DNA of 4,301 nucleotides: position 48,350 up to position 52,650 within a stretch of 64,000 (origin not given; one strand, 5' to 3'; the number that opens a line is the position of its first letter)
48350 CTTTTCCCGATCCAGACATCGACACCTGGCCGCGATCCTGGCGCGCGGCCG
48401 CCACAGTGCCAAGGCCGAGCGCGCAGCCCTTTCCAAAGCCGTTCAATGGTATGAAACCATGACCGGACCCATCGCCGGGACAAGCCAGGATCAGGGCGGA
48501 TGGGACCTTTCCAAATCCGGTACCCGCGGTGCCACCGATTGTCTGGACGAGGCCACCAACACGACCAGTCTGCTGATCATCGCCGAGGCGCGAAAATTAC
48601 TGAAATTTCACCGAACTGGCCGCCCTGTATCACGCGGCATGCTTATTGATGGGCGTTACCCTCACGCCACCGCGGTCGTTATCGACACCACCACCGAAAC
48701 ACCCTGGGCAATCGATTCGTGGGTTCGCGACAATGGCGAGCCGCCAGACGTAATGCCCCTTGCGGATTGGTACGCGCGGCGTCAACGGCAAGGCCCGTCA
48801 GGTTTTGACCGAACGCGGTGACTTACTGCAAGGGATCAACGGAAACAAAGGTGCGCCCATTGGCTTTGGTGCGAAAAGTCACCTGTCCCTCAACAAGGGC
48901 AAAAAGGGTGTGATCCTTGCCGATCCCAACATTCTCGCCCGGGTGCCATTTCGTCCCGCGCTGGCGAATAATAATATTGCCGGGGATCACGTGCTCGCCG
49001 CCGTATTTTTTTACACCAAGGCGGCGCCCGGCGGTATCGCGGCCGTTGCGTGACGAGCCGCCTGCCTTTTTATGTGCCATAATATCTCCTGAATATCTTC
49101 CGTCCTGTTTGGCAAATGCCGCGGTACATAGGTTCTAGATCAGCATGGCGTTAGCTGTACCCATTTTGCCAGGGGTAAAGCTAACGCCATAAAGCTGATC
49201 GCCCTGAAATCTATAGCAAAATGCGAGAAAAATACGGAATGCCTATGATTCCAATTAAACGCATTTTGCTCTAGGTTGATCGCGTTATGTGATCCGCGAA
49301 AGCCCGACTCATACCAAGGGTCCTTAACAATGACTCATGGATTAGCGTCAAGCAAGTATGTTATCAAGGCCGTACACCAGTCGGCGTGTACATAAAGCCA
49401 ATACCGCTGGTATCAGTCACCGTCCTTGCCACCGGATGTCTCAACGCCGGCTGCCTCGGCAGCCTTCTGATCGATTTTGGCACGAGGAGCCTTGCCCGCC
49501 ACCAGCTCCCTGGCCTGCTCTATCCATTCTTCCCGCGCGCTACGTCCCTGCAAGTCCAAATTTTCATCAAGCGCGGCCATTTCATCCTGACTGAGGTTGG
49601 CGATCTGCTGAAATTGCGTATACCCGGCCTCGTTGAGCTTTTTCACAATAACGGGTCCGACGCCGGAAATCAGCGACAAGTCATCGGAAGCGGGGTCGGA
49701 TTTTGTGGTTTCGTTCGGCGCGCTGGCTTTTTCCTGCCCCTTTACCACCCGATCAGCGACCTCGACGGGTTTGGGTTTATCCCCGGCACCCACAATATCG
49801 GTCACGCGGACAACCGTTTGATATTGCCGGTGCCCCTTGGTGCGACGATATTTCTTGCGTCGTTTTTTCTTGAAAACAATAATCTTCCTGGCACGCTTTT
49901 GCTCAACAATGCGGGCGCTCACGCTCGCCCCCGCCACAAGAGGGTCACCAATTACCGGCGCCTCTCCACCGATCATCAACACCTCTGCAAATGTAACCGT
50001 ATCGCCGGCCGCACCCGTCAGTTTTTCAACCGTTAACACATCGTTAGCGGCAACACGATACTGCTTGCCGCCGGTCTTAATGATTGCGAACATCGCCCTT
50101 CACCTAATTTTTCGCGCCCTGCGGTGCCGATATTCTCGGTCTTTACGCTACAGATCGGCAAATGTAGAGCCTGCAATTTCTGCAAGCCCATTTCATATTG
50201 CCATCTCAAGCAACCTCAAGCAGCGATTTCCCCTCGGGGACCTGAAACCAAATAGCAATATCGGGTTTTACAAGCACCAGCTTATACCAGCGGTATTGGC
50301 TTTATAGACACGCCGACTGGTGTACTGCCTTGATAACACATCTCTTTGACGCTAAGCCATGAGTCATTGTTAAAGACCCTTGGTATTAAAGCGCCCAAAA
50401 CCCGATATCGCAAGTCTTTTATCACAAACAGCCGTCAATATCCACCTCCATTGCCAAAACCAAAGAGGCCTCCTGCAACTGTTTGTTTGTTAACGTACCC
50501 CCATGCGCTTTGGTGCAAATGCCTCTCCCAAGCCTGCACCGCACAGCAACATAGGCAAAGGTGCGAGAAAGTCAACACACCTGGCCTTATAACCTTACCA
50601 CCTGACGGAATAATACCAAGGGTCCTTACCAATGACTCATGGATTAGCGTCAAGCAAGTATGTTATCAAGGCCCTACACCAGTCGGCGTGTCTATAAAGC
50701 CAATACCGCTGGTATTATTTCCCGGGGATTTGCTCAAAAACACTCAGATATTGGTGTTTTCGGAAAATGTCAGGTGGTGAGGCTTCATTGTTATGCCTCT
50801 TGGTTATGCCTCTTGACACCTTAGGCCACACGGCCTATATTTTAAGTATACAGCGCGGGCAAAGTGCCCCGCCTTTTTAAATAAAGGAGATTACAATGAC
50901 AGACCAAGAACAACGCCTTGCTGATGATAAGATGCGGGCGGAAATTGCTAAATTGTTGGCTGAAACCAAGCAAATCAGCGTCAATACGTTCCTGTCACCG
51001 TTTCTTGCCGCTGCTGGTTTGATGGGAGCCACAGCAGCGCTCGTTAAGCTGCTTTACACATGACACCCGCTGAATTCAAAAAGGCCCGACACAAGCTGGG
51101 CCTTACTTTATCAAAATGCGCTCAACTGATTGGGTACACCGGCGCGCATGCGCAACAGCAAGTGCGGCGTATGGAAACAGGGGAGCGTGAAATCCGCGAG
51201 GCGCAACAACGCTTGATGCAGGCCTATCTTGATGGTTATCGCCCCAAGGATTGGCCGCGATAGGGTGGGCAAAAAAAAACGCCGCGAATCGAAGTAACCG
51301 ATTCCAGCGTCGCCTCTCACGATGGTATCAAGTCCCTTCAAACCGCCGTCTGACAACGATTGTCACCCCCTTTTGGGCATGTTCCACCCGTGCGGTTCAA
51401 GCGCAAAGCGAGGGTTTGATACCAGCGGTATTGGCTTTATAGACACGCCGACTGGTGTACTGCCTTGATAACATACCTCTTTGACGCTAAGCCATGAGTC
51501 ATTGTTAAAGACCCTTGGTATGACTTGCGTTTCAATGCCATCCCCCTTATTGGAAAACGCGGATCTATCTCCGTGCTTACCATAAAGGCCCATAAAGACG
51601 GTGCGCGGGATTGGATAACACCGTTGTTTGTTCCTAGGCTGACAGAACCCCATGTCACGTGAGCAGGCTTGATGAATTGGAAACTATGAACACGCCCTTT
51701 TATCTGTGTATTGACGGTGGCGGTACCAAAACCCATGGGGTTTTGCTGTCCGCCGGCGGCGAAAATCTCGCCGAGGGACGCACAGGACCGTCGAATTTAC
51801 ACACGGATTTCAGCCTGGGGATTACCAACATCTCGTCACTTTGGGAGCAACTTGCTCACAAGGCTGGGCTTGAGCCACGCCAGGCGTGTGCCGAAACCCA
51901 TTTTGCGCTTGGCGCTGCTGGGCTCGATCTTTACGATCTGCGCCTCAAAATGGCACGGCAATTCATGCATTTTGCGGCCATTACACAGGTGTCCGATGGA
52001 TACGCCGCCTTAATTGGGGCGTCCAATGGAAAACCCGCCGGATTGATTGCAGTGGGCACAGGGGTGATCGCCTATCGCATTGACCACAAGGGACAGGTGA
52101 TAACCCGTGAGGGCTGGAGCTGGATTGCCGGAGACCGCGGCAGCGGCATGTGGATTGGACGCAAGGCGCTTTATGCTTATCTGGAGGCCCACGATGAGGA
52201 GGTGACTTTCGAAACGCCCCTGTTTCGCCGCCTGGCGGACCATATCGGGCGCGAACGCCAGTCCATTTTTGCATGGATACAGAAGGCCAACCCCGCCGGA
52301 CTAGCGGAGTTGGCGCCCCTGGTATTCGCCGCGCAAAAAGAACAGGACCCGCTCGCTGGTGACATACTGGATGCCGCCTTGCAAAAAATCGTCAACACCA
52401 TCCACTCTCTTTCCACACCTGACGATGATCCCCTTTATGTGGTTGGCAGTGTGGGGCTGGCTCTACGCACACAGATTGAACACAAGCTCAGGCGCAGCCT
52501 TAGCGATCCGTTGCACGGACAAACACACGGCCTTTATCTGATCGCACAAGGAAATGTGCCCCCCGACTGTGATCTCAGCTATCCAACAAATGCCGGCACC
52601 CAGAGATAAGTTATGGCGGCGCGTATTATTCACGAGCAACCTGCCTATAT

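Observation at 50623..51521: MITE-bracketed two-gene cassette: a 55-aa tail-anchored membrane peptide translationally coupled (ATGA) to a 67-aa XRE regulator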

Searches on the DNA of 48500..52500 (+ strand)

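Call 9: search_rna_families(source=window, start=48500, end=52500, threshold=evalue, max_evalue=1)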
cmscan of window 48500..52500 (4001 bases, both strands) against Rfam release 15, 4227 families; matches with E-value up to 1: 0.
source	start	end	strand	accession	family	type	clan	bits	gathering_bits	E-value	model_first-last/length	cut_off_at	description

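Call 84: search_dna_similar(query=L104:4900-5450:+, collection=ecoli_genomes, mode=distant, max_rows=10)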
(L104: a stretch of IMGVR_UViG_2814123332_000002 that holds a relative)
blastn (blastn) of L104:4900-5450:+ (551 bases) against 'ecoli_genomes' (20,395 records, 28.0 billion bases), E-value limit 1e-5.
Records with a match: 42; places in all: 42; records where one place covers at least 80% of the query: 0.
Genomes with a match: 42 of 5426; with a place that covers at least 80% of the query: 0. Places per genome that has any: lowest 1, median 1, highest 1. On chromosomes: 32 places; on plasmids: 10.
Best place of each record, by identity: 60-80% 42.
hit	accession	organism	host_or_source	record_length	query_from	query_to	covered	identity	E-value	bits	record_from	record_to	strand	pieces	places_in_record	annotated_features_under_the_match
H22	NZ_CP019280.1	Escherichia coli strain 13P484A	pig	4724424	355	473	22%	72.3%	2e-7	67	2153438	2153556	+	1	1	none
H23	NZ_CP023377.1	Escherichia coli strain 127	canine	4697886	355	473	22%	72.3%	2e-7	67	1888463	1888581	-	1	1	none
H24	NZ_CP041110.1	Escherichia coli strain ECCTRSRTH03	Swine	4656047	355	473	22%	72.3%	2e-7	67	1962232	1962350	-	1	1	hypothetical protein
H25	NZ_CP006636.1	Escherichia coli PCN061 strain PCN061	-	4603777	355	473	22%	72.3%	2e-7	67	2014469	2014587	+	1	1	hypothetical protein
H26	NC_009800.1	Escherichia coli HS strain HS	-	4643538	355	473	22%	72.3%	2e-7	67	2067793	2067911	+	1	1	none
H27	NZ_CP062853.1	Escherichia coli O9:H10 strain Res13-Lact-PEB20-37-A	Sus scrofa domesticus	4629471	355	473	22%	72.3%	2e-7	67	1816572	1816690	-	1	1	hypothetical protein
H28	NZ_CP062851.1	Escherichia coli O9:H10 strain Res13-Lact-PEB21-38-A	Sus scrofa domesticus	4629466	355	473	22%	72.3%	2e-7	67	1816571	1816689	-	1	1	hypothetical protein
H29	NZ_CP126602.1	Escherichia coli strain Ec1117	Oregano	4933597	355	473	22%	72.3%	2e-7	67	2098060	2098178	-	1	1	none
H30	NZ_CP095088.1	Escherichia coli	Homo sapiens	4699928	355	473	22%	72.3%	2e-7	67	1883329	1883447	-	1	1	hypothetical protein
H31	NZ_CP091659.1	Escherichia coli strain KFu024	river water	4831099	355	473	22%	72.3%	2e-7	67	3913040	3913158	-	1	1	hypothetical protein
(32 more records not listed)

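Call 86: get_annotated_region(hit=H25, flank=3000)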
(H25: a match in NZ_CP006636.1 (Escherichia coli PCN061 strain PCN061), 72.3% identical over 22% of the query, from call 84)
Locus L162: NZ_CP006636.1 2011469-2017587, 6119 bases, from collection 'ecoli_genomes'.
description: Escherichia coli PCN061 chromosome, complete genome
organism: Escherichia coli PCN061 strain PCN061 (NCBI taxid 1358422)
replicon: chromosome; assembly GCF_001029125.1
host: -; source: -; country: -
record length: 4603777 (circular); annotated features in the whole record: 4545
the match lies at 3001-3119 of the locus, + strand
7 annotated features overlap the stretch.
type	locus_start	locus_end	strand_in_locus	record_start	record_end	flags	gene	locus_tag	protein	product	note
CDS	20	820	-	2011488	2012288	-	-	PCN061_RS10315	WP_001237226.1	hypothetical protein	-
CDS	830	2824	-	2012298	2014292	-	-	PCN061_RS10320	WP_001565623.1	sialate O-acetylesterase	-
CDS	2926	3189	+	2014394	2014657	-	-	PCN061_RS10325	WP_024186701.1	hypothetical protein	-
CDS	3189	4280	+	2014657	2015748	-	-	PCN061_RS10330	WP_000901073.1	acyltransferase family protein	-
CDS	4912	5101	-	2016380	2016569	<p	-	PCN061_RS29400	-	RusA family crossover junction endodeoxyribonuclease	incomplete; partial in the middle of a contig; missing C-terminus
CDS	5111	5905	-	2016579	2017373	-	-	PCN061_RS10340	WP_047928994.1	DNA adenine methylase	-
CDS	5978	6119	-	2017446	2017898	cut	-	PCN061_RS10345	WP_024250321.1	YmfL family putative regulatory protein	-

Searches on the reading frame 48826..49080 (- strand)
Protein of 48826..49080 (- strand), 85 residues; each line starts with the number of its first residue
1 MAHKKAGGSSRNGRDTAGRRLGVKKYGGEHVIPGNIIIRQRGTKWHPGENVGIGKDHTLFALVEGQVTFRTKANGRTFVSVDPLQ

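Call 96: search_protein_families(library=pfam, proteins=[window:48826-49080:-], max_evalue=0.01)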
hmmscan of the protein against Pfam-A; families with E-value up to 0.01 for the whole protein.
window:48826-49080:- (85 aa): 1 family
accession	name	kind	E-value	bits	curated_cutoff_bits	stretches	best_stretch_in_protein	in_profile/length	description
PF01016.24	Ribosomal_L27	-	1.4e-39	134.4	20.5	1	2-81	1-79/79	Ribosomal L27 protein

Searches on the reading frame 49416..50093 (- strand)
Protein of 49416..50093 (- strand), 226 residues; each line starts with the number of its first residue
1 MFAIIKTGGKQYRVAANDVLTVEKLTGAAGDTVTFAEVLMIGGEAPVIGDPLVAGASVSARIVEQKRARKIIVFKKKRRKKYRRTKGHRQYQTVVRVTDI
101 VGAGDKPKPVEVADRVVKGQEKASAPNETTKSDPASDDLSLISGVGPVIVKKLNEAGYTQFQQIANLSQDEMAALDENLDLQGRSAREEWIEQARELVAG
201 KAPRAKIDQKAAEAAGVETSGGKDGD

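Call 96: search_protein_families(library=pfam, proteins=[window:49416-50093:-], max_evalue=0.01)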
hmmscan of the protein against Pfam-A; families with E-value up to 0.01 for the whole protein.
window:49416-50093:- (226 aa): 2 families
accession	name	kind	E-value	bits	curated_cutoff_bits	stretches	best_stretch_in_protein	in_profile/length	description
PF00829.26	Ribosomal_L21p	-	3.9e-38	130.1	27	1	1-100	1-99/99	Ribosomal prokaryotic L21 protein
PF14520.12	HHH_5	-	1e-05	26.3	27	1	137-175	2-40/57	Helix-hairpin-helix domain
